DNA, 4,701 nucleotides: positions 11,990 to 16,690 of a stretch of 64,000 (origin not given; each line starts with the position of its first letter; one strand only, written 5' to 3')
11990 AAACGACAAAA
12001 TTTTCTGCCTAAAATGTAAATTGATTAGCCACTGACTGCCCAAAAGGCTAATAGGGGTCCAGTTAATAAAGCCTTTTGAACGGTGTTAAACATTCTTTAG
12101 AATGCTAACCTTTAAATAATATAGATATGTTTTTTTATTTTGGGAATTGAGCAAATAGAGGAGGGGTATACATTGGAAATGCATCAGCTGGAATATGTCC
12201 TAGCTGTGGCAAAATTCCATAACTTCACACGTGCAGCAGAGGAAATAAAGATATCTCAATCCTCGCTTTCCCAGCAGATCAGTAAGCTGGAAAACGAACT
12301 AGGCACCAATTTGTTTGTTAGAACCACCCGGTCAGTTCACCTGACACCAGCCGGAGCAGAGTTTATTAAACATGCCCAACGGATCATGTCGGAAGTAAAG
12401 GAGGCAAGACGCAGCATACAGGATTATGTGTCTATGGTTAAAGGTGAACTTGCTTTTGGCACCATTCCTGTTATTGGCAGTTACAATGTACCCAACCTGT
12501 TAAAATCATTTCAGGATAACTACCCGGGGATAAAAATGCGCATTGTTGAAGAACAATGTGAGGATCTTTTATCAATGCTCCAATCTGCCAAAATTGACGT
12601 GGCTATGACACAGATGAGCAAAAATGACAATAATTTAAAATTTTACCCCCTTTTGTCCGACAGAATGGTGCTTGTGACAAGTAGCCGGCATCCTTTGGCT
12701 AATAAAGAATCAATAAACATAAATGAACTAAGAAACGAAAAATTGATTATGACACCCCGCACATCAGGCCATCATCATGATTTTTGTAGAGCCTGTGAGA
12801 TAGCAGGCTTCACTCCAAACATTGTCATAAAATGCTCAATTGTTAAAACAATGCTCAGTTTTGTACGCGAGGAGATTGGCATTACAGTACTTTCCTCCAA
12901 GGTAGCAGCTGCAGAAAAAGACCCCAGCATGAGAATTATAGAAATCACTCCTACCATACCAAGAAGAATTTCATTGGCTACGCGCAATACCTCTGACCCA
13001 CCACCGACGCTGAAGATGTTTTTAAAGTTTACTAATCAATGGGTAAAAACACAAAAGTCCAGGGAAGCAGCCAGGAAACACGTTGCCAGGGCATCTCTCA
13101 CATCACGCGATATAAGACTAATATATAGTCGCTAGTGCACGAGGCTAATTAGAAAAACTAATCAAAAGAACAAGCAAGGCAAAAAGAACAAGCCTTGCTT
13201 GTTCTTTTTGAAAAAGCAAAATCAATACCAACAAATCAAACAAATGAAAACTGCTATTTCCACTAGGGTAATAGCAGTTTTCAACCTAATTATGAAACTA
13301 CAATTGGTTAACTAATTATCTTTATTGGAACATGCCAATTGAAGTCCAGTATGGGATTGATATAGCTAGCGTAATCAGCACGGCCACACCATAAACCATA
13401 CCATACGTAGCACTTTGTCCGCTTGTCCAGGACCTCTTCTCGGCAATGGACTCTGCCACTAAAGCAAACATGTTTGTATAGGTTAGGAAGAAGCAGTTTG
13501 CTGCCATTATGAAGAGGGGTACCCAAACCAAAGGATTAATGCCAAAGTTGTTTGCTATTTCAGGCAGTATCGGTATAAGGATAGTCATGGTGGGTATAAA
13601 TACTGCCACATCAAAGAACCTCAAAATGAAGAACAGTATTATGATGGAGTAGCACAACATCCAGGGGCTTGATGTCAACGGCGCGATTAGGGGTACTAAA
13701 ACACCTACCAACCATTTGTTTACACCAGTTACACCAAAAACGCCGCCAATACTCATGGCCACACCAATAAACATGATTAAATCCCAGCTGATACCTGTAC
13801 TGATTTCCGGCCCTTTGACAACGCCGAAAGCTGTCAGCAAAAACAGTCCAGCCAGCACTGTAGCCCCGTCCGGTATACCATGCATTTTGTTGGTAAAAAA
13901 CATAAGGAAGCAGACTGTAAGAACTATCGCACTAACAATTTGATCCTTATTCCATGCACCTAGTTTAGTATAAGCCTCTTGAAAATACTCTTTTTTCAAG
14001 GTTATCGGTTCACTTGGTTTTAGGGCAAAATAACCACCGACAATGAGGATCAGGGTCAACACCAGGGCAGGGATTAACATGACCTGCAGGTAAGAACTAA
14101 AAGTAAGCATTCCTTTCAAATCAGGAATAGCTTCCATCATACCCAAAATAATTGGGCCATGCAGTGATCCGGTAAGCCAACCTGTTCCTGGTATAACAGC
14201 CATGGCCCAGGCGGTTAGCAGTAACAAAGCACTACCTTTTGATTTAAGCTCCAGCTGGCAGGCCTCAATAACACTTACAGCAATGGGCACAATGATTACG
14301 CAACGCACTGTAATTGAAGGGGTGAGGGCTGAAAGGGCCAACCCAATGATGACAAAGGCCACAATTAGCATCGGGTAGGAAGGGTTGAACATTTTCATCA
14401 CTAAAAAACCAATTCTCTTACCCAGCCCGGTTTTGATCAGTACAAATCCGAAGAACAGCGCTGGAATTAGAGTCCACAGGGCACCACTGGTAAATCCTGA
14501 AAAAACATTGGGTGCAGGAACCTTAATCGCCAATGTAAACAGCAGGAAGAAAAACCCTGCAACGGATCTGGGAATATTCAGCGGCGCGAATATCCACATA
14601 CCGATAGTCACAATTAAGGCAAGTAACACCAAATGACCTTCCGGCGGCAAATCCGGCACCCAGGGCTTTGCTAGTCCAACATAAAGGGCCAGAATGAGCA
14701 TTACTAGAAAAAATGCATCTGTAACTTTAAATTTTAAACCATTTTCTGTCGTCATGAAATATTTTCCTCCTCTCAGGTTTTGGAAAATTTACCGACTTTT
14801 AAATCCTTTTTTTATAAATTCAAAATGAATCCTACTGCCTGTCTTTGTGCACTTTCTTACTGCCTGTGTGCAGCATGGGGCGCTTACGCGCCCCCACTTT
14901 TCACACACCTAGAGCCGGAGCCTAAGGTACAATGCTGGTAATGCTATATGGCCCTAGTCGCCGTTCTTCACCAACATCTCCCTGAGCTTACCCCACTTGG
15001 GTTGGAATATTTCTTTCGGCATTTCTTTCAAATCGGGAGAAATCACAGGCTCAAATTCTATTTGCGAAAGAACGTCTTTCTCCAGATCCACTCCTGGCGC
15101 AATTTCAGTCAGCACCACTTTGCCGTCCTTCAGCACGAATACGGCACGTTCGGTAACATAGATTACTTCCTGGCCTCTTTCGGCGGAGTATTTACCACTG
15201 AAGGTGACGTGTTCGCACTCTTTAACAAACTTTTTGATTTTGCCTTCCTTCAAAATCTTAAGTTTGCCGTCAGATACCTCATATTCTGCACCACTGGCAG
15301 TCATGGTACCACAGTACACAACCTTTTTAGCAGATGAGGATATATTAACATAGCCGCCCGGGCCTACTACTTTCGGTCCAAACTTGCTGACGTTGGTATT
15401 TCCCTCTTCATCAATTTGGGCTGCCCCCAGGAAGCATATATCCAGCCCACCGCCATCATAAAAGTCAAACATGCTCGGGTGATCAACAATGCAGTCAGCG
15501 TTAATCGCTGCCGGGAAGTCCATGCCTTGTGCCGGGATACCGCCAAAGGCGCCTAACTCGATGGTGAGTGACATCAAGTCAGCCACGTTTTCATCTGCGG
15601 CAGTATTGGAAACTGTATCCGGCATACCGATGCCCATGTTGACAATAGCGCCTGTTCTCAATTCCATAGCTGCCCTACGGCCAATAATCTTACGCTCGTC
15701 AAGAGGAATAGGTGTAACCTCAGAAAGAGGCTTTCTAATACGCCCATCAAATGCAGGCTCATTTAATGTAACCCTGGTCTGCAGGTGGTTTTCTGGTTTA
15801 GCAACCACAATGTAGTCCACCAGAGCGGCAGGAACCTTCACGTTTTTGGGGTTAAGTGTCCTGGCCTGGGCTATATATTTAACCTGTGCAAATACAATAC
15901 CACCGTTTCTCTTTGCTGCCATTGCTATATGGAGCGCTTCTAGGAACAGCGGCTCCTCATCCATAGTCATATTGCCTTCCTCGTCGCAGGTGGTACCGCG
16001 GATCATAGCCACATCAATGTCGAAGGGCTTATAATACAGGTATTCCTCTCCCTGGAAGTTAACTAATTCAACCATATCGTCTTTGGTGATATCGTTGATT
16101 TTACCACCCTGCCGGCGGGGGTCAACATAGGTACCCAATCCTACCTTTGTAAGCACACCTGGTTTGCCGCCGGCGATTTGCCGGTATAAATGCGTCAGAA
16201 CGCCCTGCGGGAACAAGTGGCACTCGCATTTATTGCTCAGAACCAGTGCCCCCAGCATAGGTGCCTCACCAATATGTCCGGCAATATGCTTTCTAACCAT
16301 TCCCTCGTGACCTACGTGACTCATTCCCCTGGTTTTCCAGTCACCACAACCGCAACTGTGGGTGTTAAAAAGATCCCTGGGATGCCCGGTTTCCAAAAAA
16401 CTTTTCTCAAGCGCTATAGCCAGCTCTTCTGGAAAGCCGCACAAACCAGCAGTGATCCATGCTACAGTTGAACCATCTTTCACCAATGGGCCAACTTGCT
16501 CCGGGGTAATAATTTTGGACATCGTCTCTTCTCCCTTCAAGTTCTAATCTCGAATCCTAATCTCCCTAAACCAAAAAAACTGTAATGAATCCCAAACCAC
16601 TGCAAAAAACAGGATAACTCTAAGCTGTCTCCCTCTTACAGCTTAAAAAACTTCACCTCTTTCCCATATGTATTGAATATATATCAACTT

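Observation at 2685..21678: Co-regulated island for activation and Mo-dependent transformation of an unknown (probably aromatic) acyl-CoA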

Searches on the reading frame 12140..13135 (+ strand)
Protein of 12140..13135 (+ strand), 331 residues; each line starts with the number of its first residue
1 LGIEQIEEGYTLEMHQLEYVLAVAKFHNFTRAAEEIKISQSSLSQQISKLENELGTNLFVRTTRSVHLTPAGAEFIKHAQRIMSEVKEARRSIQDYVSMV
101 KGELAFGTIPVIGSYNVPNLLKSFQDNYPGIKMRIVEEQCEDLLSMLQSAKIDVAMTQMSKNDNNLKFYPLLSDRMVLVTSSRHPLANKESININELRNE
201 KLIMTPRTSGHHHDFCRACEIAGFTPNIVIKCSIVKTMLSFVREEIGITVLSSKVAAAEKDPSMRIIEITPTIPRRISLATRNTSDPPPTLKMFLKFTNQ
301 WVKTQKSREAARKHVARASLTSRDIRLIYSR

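Call 3: search_protein_families(library=pfam, proteins=[window:12140-13135:+])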
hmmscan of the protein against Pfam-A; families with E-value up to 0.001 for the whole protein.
window:12140-13135:+ (331 aa): 2 families
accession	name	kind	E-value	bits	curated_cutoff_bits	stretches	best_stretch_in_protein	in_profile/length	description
PF03466.25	LysR_substrate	-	1.9e-43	148.7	28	1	101-300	5-206/209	LysR substrate binding domain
PF00126.33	HTH_1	-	2.5e-22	79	26.6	1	15-72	2-59/60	Bacterial regulatory helix-turn-helix protein, lysR family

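Call 5: search_protein_families(library=ncbifam, proteins=[window:12140-13135:+], max_evalue=0.00001)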
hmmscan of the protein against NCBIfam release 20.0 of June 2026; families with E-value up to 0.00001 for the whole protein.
window:12140-13135:+ (331 aa): 54 families (the best 25 are shown)
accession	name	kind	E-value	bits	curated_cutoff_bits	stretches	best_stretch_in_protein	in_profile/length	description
NF053705.1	TransRegGltCGpos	equivalog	1.8e-59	201.4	350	1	12-303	1-294/300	glutamate biosynthesis transcriptional regulator GltC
NF008416.0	PRK11242.1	equivalog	4.7e-58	196.9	277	1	15-307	4-296/300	transcriptional regulator CynR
NF047520.1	trans_act_CidR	equivalog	2.6e-53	181.1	415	1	13-299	2-289/292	cidABC operon transcriptional activator CidR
NF040786.1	LysR_Sec_metab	equivalog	3.4e-53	180.6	250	1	13-301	2-297/298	selenium metabolism-associated LysR family transcriptional regulator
NF045775.1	acetoin_reg_AlsR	exception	3.4e-48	164.6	430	1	12-297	1-287/290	acetoin biosynthesis transcriptional regulator AlsR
NF008361.0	PRK11151.1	equivalog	4.8e-45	154.1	329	1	14-285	3-276/305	DNA-binding transcriptional regulator OxyR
TIGR03339.1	phn_lysR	subfamily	1.2e-42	146.1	341.1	1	17-271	2-251/279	aminoethylphosphonate catabolism associated LysR family transcriptional regulator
NF007439.0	PRK09986.1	equivalog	4.8e-42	144.3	290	1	11-277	6-274/296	LysR family transcriptional regulator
NF050018.1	StrsTransRegOxyRFcella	equivalog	6e-38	131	500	1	15-285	4-272/289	oxidative stress transcriptional regulator OxyR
NF052633.1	LysR_TF_PsrA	exception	1.2e-37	129.4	540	1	16-283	9-277/297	L-proline-binding transcription factor PsrA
NF007385.0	PRK09906.1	equivalog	5.8e-37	127.4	356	1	13-303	2-292/296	DNA-binding transcriptional regulator HcaR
NF009327.0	PRK12684.1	subfamily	2.2e-35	122.4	402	1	13-270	2-262/313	CysB family HTH-type transcriptional regulator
NF009326.0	PRK12681.1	equivalog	4.2e-34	118.5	436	1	13-268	2-260/324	HTH-type transcriptional regulator CysB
NF007307.0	PRK09791.1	equivalog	3e-32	112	336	1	12-275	5-269/302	LysR family transcriptional regulator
TIGR02424.1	TF_pcaQ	equivalog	7.1e-32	110.5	303.8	1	14-211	5-204/300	pca operon transcription factor PcaQ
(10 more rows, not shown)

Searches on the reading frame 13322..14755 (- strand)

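Call 3: search_protein_families(library=pfam, proteins=[window:13322-14755:-])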
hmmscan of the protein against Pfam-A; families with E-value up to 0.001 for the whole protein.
window:13322-14755:- (477 aa): 2 families
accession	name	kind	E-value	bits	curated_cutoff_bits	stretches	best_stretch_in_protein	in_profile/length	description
PF00939.25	Na_sulph_symp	-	2.9e-25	89.7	27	1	17-475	7-471/472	Sodium:sulfate symporter transmembrane region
PF03600.22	CitMHS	-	1.5e-17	64.2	31.9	2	53-412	3-332/336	Citrate transporter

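Call 5: search_protein_families(library=ncbifam, proteins=[window:13322-14755:-], max_evalue=0.00001)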
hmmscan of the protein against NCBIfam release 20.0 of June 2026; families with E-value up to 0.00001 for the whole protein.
window:13322-14755:- (477 aa): 1 family
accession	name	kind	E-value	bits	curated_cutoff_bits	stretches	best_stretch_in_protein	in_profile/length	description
TIGR00785.1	dass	subfamily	1e-30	106.9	198.6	1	34-425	4-400/444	DASS family sodium-coupled anion symporter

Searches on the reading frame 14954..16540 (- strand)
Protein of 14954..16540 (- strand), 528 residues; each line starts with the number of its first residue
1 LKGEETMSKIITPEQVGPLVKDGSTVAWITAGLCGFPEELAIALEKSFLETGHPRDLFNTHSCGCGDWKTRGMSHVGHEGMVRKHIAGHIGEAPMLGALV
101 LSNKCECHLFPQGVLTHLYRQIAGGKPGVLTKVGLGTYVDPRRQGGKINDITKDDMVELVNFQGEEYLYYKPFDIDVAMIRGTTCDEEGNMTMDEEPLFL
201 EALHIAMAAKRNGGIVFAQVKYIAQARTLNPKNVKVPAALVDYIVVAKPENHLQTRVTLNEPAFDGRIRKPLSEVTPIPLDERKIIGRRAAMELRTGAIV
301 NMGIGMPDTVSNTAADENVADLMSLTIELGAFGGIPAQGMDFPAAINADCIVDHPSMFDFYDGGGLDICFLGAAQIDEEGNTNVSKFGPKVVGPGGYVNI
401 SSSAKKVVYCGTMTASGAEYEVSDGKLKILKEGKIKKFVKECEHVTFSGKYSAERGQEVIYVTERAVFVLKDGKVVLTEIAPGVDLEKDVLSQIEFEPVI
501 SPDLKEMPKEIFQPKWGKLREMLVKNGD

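Call 3: search_protein_families(library=pfam, proteins=[window:14954-16540:-])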
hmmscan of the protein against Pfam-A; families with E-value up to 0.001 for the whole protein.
window:14954-16540:- (528 aa): 2 families
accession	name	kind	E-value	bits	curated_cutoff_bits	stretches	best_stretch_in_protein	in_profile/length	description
PF01144.29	CoA_trans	-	8.4e-34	117.3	23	2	19-246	11-216/217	Coenzyme A transferase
PF16957.11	Mal_decarbox_Al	-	0.00078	18.3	25.4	0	144-255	104-212/546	Malonate decarboxylase, alpha subunit, transporter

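Call 5: search_protein_families(library=ncbifam, proteins=[window:14954-16540:-], max_evalue=0.00001)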
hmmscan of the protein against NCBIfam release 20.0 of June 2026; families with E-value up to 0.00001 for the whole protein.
window:14954-16540:- (528 aa): 4 families
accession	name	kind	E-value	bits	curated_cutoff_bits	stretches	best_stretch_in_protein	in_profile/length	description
NF052271.1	Staph_FadX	equivalog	1.4e-127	426.5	750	1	9-525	2-519/523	fatty acid degradation protein FadX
NF007394.0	PRK09920.1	equivalog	6.9e-21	74.9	315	1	70-248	58-217/219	acetate CoA-transferase subunit alpha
TIGR02428.1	pcaJ_scoB_fam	subfamily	1.3e-16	60.7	243.55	1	282-488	2-196/207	3-oxoacid CoA-transferase subunit B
TIGR02429.1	pcaI_scoA_fam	subfamily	7.1e-12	45.1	128.5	1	19-247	15-219/222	3-oxoacid CoA-transferase subunit A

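Call 64: search_solved_structures(query=window:14954-16540:-, max_evalue=1e-10)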
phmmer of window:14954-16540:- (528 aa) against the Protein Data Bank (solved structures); distinct sequences matched with E-value up to 1e-10: 23.
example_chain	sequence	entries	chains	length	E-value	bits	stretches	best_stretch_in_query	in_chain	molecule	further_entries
2ahu_A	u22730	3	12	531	7.3e-143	480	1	19-512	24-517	putative enzyme ydiF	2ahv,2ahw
3dlx_A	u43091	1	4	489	1e-20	76.9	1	15-423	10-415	Succinyl-CoA:3-ketoacid-coenzyme A transferase 1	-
4kgb_A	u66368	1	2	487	2.2e-20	75.8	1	20-507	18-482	Succinyl-CoA:3-ketoacid-coenzyme A transferase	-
8k9h_B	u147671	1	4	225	1.9e-19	72.7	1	8-248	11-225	Acetoacetate:butyrate/acetate coenzyme A transferase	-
1m3e_A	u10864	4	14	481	3.4e-19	71.9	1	20-423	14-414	SUCCINYL-COA:3-KETOACID-COENZYME A TRANSFERASE | Succinyl-CoA:3-ketoacid-coenzyme A transferase, mitochondrial precursor | Succinyl-CoA:3-ketoacid-coenzyme A tr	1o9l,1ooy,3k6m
3oxo_A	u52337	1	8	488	3.6e-19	71.8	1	20-423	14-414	Succinyl-CoA:3-ketoacid-coenzyme A transferase 1, mitochondrial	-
6lp1_A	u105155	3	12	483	1.4e-18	69.9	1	18-485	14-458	Succinyl-CoA:3-ketoacid-coenzyme A transferase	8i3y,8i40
9xmy_A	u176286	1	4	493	1.5e-18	69.8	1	18-485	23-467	Succinyl-CoA:3-ketoacid-coenzyme A transferase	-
1ooz_A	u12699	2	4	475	3e-18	68.8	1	20-423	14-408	Succinyl-CoA:3-ketoacid-coenzyme A transferase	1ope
2nrc_A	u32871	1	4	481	6e-18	67.8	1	20-423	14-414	Succinyl-CoA:3-ketoacid-coenzyme A transferase 1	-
2nrb_A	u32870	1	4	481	8.2e-18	67.3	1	20-423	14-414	Succinyl-CoA:3-ketoacid-coenzyme A transferase 1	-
3cdk_A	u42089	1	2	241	1e-16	63.7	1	7-257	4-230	Succinyl-CoA:3-ketoacid-coenzyme A transferase subunit A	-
5dbn_B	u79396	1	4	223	5.4e-16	61.3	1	281-497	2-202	Acetate CoA-transferase subunit beta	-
8k9h_A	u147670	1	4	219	1.2e-14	56.8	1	283-505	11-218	Butyrate-acetoacetate CoA-transferase subunit B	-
9cq2_A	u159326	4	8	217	4e-14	55.1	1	65-246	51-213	3-oxoacid CoA-transferase, A subunit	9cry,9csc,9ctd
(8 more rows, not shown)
